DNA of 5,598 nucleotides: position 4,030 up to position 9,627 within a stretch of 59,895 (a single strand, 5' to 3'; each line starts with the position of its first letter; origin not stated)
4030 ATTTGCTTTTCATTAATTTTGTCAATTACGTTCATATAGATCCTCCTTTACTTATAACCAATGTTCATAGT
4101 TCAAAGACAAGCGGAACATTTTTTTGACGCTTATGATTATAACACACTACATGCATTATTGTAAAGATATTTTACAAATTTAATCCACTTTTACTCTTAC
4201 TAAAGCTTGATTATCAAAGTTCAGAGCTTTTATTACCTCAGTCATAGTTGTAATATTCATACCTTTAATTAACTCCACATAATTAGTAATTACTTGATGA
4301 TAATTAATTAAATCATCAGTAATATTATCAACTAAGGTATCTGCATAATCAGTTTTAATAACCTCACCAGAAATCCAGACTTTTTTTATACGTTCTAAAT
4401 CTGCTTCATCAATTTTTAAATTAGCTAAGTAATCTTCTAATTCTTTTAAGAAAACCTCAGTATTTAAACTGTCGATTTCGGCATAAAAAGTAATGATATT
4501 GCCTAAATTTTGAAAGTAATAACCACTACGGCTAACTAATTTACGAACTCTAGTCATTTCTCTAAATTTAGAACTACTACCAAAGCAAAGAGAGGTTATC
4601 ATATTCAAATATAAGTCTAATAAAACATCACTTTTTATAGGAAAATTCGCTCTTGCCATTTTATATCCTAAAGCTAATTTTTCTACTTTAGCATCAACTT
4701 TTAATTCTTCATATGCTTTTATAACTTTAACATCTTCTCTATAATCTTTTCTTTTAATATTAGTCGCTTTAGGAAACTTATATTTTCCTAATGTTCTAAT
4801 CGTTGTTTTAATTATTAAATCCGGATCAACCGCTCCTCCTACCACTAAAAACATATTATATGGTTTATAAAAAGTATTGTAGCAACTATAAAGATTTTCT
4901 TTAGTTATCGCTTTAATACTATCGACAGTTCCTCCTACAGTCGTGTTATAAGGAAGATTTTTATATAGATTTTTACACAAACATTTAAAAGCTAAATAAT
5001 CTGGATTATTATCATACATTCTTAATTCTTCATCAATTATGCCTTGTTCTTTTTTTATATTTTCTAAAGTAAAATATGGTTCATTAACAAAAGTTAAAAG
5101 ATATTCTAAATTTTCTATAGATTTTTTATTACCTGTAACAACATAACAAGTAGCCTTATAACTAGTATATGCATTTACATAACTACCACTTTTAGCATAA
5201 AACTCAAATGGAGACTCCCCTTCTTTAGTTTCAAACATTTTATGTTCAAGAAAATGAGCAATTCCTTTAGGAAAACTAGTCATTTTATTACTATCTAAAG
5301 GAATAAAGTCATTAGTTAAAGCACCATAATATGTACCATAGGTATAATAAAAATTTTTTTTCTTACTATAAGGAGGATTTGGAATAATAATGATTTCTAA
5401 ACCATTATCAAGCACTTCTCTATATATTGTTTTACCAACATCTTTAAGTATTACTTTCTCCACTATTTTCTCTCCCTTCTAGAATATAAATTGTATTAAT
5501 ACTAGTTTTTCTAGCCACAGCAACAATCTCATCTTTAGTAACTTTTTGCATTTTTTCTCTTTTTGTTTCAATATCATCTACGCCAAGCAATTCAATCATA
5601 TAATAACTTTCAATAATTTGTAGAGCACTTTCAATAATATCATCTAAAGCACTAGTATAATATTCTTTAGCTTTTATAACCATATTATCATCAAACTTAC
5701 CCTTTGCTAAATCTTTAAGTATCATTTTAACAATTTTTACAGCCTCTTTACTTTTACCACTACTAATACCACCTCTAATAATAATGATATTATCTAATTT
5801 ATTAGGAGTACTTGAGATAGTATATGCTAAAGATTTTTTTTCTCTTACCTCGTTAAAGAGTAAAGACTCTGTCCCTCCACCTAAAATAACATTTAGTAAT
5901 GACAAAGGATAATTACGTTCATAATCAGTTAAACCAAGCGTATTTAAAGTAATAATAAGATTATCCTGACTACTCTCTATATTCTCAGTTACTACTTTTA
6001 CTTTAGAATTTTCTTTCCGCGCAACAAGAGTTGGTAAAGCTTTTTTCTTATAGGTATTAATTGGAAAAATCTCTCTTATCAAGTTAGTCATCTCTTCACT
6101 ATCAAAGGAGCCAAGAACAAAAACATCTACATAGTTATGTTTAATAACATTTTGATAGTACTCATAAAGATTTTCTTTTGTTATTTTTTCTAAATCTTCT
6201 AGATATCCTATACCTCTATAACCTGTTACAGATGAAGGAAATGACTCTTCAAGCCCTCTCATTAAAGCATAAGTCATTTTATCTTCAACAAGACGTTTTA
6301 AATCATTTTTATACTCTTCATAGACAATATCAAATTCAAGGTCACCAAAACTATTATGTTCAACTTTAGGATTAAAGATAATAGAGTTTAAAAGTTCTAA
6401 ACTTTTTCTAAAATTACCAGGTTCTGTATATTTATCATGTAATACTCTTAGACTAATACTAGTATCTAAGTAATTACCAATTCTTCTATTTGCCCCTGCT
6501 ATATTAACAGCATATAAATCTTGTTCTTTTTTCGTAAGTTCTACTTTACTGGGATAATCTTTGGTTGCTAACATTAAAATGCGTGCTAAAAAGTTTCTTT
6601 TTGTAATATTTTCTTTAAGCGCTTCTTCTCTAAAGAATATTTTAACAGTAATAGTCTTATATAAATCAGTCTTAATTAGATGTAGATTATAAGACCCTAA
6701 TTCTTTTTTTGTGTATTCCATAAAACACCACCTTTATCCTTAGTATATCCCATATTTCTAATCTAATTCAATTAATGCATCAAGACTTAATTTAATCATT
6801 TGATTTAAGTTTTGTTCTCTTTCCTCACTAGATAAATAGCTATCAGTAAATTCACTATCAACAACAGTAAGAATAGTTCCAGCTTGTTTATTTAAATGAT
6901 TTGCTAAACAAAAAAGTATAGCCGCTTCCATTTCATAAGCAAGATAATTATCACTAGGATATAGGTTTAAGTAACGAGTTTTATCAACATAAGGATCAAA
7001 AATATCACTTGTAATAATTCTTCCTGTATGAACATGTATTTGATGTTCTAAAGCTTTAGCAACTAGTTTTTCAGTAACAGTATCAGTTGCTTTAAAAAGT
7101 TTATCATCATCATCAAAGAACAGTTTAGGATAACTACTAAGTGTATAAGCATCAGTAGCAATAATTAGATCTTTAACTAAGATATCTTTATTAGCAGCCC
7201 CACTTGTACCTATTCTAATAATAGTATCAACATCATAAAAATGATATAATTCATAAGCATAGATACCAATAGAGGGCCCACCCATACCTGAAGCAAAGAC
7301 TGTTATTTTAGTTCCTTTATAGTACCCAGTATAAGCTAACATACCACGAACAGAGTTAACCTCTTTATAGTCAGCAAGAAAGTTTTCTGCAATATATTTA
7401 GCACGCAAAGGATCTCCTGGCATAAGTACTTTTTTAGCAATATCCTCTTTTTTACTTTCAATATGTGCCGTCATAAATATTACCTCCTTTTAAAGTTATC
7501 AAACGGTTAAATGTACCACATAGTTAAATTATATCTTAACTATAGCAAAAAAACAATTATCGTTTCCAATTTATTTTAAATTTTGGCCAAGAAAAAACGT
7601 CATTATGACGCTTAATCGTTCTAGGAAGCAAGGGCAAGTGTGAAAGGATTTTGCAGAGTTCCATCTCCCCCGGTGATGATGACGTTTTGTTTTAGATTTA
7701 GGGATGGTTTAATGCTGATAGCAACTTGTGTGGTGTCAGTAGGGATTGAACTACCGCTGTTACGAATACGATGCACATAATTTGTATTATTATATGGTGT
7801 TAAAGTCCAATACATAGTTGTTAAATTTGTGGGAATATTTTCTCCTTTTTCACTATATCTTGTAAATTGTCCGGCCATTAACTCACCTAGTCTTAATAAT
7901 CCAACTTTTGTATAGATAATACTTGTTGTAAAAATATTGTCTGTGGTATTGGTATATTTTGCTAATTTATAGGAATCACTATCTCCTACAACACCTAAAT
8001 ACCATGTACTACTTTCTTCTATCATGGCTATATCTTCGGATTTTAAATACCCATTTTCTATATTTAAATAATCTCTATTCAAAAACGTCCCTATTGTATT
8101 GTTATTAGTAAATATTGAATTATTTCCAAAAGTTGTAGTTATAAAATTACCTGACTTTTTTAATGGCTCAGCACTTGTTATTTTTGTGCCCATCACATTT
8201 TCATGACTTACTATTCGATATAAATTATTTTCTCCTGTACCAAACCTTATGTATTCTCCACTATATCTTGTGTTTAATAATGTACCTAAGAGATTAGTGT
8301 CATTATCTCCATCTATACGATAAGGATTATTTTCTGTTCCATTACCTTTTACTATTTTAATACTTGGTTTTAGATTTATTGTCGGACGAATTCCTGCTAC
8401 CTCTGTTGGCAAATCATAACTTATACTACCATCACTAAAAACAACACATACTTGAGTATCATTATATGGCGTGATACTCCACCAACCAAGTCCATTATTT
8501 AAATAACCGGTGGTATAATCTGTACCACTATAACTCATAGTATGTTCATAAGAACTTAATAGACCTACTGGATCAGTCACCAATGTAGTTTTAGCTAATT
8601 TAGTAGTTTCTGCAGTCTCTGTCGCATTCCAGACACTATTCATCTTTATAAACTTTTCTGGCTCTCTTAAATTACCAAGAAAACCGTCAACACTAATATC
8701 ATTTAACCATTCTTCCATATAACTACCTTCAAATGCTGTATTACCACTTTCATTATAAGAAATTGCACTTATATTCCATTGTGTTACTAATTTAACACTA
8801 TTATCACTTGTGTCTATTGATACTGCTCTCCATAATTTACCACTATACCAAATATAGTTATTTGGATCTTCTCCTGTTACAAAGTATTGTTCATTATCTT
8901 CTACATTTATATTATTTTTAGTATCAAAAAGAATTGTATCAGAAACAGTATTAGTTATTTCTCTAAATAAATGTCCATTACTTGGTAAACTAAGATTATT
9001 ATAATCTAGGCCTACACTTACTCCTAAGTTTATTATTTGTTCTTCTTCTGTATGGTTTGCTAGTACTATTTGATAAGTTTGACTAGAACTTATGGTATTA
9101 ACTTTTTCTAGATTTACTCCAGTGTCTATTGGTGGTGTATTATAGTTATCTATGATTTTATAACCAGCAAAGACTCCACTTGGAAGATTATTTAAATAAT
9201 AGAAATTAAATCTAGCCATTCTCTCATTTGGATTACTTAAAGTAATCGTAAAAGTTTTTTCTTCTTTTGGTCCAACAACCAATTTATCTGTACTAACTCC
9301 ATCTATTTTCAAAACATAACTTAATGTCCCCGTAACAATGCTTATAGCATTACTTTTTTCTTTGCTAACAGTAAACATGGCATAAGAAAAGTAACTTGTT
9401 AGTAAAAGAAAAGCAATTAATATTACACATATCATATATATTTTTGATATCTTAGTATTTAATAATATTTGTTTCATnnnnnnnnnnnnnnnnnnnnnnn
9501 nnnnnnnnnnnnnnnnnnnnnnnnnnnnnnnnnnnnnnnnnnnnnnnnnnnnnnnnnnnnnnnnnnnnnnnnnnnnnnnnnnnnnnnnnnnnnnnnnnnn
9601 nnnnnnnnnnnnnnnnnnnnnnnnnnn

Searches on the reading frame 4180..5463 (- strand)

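Call 14: search_protein_families(library=pfam, proteins=[window:4180-5463:-], max_evalue=0.01)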
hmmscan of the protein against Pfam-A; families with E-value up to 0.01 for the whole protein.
window:4180-5463:- (427 aa): 2 families
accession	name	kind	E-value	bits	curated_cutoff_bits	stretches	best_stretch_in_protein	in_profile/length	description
PF00675.25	Peptidase_M16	-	1.8e-16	60.8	22.3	1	66-178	31-147/149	Insulinase (Peptidase family M16)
PF05193.26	Peptidase_M16_C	-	6.7e-13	49.3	23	1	186-361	2-179/181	Peptidase M16 inactive domain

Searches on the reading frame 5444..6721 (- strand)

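Call 14: search_protein_families(library=pfam, proteins=[window:5444-6721:-], max_evalue=0.01)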
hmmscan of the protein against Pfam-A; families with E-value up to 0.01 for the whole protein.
window:5444-6721:- (425 aa): 1 family
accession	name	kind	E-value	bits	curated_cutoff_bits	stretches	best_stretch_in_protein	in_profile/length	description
PF05193.26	Peptidase_M16_C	-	8.2e-27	94.7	23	1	179-353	1-179/181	Peptidase M16 inactive domain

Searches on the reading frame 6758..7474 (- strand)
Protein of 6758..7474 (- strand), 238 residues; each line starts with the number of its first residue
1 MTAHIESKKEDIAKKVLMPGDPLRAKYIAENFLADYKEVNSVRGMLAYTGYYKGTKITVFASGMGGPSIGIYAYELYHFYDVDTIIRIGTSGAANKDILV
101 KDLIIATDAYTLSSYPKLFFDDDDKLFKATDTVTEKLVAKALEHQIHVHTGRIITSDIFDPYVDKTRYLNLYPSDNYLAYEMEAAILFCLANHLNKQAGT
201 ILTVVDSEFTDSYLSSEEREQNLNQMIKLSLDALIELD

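Call 14: search_protein_families(library=pfam, proteins=[window:6758-7474:-], max_evalue=0.01)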
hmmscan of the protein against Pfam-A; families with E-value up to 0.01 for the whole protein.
window:6758-7474:- (238 aa): 1 family
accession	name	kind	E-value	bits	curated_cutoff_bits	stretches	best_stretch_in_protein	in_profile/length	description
PF01048.26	PNP_UDP_1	-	6.9e-34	117.7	25.1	1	16-229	3-223/233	Phosphorylase superfamily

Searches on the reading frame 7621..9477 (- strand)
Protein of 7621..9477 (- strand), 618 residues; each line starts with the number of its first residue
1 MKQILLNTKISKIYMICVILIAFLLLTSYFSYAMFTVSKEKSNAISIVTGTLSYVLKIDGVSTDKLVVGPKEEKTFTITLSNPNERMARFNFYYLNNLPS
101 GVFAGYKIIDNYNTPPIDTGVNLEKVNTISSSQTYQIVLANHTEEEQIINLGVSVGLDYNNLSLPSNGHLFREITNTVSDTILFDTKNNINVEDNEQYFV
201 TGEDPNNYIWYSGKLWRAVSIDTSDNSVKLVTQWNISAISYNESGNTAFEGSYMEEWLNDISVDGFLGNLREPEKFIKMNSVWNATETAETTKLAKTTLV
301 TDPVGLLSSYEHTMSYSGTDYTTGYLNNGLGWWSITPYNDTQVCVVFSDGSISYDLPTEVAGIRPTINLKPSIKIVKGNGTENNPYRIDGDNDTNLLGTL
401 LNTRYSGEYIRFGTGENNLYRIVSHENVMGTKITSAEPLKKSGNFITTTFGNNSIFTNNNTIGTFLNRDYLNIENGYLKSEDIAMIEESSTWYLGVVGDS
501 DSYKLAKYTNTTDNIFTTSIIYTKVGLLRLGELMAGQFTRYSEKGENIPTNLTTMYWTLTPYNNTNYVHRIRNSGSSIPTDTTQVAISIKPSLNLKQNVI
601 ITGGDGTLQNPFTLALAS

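Call 14: search_protein_families(library=pfam, proteins=[window:7621-9477:-], max_evalue=0.01)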
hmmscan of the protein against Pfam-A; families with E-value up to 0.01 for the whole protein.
window:7621-9477:- (618 aa): 1 family
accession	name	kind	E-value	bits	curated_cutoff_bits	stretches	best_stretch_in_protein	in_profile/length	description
PF19789.6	DUF6273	-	6e-07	29.9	23.5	1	238-370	21-171/172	Domain of unknown function (DUF6273)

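Call 46: search_protein_families(library=ncbifam, proteins=[window:7621-9477:-], max_evalue=0.01)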
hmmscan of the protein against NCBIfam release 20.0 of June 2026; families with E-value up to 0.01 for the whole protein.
window:7621-9477:- (618 aa): 1 family
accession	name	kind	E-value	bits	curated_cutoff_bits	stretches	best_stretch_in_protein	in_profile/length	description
NF003266.0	PRK04235.1-5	equivalog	0.0096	15.6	329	0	147-195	117-165/197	hypothetical protein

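Call 47: search_solved_structures(query=window:7621-9477:-, max_evalue=0.1)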
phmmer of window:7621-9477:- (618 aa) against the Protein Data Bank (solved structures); distinct sequences matched with E-value up to 0.1: 1.
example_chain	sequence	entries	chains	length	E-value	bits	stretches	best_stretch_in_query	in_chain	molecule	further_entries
5but_A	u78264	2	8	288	0.00019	23.3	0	117-154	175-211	Ktr system potassium uptake protein A,Ktr system potassium uptake protein A | Ktr system potassium uptake protein A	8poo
